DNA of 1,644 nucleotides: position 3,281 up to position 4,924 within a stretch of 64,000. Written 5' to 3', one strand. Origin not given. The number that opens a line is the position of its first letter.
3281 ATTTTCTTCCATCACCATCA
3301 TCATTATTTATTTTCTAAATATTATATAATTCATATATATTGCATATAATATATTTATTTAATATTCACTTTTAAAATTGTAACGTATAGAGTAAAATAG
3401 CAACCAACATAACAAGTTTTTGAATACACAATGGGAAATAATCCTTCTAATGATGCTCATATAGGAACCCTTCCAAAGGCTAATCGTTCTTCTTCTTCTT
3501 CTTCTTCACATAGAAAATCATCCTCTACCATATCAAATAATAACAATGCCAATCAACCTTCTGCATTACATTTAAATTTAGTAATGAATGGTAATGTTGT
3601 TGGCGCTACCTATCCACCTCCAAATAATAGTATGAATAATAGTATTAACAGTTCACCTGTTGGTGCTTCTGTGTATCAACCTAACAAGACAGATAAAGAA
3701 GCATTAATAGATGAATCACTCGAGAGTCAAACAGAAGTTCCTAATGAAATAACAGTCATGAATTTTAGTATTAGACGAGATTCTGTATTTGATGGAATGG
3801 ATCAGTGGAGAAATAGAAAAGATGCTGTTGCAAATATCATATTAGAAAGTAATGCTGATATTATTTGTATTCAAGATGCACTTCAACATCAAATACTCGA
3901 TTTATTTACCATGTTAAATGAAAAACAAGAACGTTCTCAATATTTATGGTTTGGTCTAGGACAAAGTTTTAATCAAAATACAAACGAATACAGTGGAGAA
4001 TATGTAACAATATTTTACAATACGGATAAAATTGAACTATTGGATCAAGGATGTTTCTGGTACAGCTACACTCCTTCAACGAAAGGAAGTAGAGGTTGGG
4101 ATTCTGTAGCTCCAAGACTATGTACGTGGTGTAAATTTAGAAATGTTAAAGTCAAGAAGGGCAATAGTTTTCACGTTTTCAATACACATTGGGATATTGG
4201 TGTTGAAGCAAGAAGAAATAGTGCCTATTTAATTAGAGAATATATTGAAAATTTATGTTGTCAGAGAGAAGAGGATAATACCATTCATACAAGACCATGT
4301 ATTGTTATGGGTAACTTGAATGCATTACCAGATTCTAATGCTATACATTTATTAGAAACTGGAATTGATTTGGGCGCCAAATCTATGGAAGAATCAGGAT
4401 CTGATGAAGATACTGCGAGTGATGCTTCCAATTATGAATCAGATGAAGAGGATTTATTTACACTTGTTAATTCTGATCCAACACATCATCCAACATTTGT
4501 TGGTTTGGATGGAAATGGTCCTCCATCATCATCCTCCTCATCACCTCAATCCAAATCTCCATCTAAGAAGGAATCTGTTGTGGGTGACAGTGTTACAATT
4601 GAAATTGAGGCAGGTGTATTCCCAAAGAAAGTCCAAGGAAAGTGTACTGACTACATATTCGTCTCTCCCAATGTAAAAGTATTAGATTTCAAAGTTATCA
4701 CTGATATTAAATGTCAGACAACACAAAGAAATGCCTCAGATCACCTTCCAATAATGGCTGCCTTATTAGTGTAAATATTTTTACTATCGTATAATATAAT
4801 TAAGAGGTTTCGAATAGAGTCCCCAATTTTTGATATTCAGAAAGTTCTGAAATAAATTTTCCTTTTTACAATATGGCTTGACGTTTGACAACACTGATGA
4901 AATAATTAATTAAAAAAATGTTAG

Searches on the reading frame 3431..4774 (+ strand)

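Call 22: search_protein_families(library=pfam, proteins=[window:3431-4774:+], max_evalue=0.00001)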
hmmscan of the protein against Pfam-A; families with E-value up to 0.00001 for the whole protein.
window:3431-4774:+ (447 aa): 1 family
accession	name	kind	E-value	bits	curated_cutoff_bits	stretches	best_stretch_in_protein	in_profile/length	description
PF03372.29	Exo_endo_phos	-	2.3e-10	41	24.5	1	125-438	14-225/225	Endonuclease/Exonuclease/phosphatase family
